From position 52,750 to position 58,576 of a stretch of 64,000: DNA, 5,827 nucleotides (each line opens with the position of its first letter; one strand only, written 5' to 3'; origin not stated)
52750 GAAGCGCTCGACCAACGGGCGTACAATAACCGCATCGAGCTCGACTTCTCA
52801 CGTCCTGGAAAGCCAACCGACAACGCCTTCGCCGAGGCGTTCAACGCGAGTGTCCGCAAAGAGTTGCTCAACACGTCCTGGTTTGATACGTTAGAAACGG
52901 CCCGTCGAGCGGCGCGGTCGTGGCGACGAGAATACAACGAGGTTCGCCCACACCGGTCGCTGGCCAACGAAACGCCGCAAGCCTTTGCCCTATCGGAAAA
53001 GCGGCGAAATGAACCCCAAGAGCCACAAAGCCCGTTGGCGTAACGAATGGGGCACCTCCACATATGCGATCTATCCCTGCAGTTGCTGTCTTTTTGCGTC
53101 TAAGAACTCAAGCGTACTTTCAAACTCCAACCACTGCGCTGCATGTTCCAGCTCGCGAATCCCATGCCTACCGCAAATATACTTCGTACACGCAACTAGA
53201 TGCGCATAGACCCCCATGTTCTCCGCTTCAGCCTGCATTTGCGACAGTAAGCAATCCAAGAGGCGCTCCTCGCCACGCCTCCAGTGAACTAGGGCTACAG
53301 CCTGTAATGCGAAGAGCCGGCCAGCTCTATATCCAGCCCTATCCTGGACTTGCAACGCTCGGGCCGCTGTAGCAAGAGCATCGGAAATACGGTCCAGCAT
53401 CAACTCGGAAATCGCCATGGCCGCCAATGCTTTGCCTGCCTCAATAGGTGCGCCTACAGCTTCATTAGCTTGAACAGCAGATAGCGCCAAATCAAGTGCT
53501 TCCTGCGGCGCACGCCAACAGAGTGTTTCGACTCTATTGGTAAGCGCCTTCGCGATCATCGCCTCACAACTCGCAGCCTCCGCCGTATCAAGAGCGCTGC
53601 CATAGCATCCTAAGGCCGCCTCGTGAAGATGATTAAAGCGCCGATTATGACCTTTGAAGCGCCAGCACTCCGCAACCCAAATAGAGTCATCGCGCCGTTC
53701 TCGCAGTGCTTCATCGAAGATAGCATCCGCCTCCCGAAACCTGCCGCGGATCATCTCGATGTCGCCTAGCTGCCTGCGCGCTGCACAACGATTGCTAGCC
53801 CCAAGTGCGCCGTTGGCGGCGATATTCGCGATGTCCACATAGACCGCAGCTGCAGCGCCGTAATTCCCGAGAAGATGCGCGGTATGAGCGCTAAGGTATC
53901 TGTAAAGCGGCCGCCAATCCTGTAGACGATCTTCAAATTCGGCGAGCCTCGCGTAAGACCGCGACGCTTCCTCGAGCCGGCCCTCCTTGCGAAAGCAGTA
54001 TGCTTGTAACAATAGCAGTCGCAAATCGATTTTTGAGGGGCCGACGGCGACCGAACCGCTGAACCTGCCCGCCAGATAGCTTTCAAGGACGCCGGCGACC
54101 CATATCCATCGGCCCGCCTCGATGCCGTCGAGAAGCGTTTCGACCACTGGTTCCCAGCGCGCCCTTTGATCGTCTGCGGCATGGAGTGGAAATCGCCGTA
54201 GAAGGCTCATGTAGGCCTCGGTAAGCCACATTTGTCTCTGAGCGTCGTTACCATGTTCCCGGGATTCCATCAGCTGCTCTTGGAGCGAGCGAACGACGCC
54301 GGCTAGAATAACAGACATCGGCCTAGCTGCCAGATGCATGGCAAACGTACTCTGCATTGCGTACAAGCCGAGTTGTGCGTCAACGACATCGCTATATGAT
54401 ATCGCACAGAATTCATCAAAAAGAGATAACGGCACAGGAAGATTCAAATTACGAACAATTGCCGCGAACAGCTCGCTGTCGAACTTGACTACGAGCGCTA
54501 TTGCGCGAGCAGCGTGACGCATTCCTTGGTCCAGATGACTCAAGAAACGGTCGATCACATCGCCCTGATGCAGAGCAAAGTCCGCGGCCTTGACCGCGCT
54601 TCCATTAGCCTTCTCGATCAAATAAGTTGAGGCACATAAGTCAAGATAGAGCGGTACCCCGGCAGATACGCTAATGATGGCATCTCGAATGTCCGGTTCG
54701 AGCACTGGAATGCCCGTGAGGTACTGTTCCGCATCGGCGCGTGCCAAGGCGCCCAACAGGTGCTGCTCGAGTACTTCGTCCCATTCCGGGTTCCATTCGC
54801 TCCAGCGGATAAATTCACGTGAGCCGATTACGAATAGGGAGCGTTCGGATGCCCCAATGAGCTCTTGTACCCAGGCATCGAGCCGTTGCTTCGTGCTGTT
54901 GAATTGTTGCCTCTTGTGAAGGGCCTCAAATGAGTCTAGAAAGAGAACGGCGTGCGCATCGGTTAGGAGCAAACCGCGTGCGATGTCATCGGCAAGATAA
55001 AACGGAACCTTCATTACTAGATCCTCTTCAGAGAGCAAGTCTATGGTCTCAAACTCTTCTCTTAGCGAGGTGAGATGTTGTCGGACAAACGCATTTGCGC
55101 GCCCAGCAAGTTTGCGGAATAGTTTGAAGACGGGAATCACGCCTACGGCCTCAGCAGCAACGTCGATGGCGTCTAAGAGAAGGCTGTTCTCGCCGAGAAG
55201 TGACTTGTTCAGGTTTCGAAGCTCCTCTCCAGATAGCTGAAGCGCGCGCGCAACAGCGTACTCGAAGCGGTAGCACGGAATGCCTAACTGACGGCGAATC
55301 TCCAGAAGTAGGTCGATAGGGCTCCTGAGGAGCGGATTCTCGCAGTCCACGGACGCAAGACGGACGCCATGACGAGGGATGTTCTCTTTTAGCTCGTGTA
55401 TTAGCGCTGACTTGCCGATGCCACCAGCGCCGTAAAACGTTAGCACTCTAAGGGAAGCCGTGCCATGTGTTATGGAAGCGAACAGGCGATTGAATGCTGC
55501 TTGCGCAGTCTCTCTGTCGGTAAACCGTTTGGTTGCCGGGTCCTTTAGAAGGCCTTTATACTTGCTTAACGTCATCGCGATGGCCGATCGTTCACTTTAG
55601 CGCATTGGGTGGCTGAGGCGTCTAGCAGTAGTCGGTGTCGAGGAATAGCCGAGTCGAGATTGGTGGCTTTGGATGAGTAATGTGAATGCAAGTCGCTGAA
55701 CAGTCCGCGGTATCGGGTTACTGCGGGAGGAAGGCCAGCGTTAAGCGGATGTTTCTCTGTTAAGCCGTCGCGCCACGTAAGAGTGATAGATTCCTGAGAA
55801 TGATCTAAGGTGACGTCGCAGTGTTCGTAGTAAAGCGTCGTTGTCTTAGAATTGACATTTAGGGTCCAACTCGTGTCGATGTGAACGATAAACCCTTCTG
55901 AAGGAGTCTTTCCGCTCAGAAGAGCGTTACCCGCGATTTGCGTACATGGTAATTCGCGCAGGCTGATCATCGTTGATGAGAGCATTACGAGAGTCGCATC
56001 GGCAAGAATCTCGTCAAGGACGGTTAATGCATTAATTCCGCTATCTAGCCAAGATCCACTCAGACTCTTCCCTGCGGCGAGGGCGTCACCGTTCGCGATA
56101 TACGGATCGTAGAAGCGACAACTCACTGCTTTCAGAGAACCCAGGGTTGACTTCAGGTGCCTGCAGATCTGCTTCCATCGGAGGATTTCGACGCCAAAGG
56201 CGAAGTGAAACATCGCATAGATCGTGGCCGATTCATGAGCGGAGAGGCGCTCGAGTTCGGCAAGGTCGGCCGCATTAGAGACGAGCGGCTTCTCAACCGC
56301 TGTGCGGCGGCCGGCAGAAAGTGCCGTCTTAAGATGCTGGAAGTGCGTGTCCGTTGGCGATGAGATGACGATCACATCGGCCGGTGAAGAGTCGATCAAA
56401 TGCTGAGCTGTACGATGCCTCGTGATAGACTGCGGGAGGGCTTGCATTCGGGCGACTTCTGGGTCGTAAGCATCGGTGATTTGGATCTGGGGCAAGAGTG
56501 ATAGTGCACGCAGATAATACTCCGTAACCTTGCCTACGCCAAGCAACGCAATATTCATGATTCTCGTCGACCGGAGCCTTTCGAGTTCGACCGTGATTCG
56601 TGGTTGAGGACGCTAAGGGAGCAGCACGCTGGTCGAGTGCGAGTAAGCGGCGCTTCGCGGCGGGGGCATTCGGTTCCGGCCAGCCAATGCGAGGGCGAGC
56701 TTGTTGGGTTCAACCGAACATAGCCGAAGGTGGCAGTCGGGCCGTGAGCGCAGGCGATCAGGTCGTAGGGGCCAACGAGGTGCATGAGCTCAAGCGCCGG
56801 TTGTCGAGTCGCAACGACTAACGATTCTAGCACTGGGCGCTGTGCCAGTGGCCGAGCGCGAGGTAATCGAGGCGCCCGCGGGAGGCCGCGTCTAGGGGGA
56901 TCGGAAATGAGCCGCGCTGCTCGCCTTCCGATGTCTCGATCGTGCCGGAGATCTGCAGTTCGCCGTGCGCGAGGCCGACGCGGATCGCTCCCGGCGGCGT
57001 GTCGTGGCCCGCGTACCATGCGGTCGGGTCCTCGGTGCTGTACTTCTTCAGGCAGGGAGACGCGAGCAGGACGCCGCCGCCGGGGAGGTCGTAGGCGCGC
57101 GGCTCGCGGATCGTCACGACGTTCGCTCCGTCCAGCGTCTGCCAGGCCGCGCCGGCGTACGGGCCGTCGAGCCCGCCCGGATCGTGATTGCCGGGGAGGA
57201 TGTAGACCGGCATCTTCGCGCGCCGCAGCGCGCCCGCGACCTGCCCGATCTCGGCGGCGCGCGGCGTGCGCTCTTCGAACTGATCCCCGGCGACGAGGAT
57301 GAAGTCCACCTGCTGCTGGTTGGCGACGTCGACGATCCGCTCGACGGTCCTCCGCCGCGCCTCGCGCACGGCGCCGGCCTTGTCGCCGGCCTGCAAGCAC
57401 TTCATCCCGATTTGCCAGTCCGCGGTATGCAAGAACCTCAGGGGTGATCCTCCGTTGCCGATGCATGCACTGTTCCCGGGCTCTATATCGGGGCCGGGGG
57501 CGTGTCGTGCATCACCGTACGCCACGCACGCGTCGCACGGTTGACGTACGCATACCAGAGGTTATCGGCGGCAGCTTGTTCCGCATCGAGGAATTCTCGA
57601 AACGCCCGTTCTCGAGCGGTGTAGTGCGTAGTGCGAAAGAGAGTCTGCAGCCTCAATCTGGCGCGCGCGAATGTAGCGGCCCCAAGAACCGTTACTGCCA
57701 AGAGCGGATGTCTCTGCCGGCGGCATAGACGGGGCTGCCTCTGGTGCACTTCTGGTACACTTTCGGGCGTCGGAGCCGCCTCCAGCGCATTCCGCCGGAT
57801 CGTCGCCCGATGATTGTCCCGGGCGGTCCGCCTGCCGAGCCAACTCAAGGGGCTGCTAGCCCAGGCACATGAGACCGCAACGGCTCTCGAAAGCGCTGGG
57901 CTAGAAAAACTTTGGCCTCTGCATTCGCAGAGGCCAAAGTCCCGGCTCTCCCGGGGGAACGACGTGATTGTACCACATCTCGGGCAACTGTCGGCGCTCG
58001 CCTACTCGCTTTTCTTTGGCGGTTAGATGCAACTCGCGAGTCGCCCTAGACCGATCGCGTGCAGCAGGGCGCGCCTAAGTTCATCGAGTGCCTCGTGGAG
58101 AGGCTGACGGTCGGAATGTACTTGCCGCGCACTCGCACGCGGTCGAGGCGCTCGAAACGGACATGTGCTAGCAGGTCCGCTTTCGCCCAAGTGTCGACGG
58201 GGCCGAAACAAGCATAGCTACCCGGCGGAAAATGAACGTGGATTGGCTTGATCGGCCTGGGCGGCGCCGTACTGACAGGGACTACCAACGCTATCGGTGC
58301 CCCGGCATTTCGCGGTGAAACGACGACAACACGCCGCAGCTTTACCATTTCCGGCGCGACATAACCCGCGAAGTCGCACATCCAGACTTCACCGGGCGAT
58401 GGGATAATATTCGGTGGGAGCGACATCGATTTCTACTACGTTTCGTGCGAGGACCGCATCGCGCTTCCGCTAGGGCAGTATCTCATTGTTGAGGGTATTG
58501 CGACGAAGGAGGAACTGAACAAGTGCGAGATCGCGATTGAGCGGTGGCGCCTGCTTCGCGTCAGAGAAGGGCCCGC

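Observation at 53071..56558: Operon of a Gfo/Idh/MocA oxidoreductase and an effector-less NB-ARC/TPR STAND NTPase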

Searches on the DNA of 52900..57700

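Call 106: search_rna_families(source=window, start=52900, end=57700, threshold=evalue, max_evalue=1)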
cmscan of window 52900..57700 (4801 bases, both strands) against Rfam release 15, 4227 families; matches with E-value up to 1: 0.
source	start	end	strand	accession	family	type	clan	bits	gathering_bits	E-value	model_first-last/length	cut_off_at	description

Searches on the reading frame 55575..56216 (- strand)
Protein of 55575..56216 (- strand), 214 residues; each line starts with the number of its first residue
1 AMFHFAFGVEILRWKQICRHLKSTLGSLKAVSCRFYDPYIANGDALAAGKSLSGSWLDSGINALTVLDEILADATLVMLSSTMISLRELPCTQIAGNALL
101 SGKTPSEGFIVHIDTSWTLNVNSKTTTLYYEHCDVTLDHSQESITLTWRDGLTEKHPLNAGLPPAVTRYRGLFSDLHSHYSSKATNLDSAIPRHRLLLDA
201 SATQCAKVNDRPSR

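Call 59: search_solved_structures(query=window:55575-56216:-, max_evalue=10, show_alignments=5)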
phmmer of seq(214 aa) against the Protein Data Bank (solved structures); distinct sequences matched with E-value up to 10: 7.
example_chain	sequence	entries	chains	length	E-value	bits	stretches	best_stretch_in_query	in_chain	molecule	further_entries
2pif_A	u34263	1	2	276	0.26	14.4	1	82-171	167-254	UPF0317 protein PSPTO_5379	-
1egj_A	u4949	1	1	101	0.67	13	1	122-156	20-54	CYTOKINE RECEPTOR COMMON BETA CHAIN PRECURSOR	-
1c8p_A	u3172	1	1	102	0.67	13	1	122-156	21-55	CYTOKINE RECEPTOR COMMON BETA CHAIN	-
3db9_A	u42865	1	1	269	0.68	13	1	81-171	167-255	UPF0317 protein Atu3911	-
4v7e_CN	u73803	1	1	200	1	12.4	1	121-184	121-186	60S ribosomal protein L15E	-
4v3p_LP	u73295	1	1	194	1.1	12.3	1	121-184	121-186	Ribosomal protein L15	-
4agg_A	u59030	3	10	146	1.6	11.7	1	140-182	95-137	GALECTIN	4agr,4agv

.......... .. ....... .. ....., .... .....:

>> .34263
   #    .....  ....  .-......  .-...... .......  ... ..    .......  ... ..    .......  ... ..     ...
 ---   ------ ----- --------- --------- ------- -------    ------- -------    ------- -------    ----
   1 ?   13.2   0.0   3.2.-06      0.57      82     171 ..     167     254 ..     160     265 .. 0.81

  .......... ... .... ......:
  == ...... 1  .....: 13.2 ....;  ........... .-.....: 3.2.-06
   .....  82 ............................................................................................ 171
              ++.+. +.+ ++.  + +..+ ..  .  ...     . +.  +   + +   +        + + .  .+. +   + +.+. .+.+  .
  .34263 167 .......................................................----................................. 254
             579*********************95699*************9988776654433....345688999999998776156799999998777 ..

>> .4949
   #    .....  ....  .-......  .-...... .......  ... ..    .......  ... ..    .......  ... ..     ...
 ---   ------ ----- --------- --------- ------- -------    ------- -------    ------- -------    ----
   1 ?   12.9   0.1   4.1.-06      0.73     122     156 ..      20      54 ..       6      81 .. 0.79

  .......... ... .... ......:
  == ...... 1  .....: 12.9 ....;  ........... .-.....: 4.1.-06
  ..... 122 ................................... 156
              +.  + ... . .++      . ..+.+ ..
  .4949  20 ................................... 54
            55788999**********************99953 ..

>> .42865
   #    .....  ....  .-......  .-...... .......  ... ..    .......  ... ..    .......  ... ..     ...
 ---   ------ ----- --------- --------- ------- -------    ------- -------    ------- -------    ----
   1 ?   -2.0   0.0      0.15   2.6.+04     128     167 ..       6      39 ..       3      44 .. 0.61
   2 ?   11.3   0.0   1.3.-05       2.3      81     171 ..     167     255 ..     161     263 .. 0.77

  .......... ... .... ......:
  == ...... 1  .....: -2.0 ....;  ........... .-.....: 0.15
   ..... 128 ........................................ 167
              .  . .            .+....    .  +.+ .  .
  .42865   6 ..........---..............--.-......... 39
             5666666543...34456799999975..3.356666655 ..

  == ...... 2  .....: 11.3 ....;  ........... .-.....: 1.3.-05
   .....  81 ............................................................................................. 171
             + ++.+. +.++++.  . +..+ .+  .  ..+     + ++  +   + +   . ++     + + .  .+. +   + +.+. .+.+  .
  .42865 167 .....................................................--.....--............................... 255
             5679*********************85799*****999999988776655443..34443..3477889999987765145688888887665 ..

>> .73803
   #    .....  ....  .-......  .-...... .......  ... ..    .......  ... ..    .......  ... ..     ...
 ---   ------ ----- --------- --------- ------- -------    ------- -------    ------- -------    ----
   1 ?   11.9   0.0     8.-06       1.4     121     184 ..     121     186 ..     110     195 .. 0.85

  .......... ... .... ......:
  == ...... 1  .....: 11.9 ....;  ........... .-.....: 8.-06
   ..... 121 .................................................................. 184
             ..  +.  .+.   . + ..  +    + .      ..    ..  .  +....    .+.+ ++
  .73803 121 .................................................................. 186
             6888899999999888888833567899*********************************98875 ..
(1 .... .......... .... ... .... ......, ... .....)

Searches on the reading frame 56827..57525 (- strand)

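Call 3: search_protein_families(library=pfam, proteins=[window:56827-57525:-], max_evalue=0.1)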
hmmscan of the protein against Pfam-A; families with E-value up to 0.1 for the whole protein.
window:56827-57525:- (232 aa): 2 families
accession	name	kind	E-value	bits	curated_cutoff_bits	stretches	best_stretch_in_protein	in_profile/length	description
PF00149.33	Metallophos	-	5.5e-13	50.2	21.5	1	29-229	1-190/191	Calcineurin-like phosphoesterase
PF12850.12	Metallophos_2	-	0.00076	20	27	1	58-231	13-120/154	Calcineurin-like phosphoesterase superfamily domain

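Call 4: search_protein_families(library=padloc, proteins=[window:56827-57525:-], max_evalue=0.1)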
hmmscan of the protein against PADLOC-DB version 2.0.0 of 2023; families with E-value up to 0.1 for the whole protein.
window:56827-57525:- (232 aa): 1 family
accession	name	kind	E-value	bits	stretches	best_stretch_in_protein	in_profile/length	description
PDLC00736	Effector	-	0.0016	15.4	1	56-115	23-85/561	Endonuclease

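Call 5: search_protein_families(library=ncbifam, proteins=[window:56827-57525:-], max_evalue=0.1)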
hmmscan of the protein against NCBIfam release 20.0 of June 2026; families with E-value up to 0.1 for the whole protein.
window:56827-57525:- (232 aa): 14 families
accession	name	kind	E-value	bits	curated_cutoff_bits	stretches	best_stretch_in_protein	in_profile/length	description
TIGR00619.1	sbcd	subfamily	1.3e-12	48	77.65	1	29-116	1-87/252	exonuclease subunit SbcD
NF041029.1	Mre11_Pyroc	equivalog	4.7e-09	35.6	600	1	29-116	1-87/438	DNA double-strand break repair protein Mre11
NF008206.2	PRK10966.1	equivalog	5.4e-09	35.6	450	1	29-115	1-85/380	exonuclease subunit SbcD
NF041030.1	Mre11_Halo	equivalog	2.8e-06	26.7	550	1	30-115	3-87/361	DNA double-strand break repair protein Mre11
NF041754.1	sbcd_Bac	equivalog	1.3e-05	24.6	750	1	29-115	1-86/390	exonuclease subunit SbcD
TIGR00583.1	mre11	equivalog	0.00011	21.3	434.6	1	48-103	18-73/405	DNA repair protein (mre11)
TIGR04123.1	P_estr_lig_assc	hypoth_equivalog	0.00039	19.9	150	1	55-117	47-112/207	ligase-associated DNA damage response endonuclease PdeM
NF041753.2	sbcd_Staph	equivalog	0.00054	18.9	480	1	30-116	2-87/375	exonuclease subunit SbcD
TIGR03729.1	acc_ester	subfamily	0.016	14.6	148.25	1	59-115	19-72/239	putative phosphoesterase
NF008359.0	PRK11148.1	equivalog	0.018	14.6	225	1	68-115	51-96/275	3',5'-cyclic-AMP phosphodiesterase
NF041031.1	Mre11_Sulfo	equivalog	0.028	13.7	500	1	59-115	26-85/374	DNA double-strand break repair protein Mre11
NF005126.0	PRK06563.1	subfamily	0.044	13.1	261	1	24-71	145-192/263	crotonase/enoyl-CoA hydratase family protein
NF053862.1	DS9_1_antiphage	equivalog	0.045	12.6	420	1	59-115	228-288/486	anti-phage phosphoesterase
TIGR00040.1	yfcE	subfamily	0.066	13.3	56.25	0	59-116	14-63/158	YfcE family phosphodiesterase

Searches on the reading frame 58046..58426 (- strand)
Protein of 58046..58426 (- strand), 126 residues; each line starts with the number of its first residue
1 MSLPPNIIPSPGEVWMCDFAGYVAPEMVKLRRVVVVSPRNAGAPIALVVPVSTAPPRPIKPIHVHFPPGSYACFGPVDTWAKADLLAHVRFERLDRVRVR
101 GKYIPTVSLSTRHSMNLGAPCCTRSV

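Call 3: search_protein_families(library=pfam, proteins=[window:58046-58426:-], max_evalue=0.1)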
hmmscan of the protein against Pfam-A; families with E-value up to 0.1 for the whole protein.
window:58046-58426:- (126 aa): 1 family
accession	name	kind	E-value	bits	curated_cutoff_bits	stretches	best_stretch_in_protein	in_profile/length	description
PF02452.23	PemK_toxin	-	8.3e-10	39.3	23.1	1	11-96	2-88/109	PemK-like, MazF-like toxin of type II toxin-antitoxin system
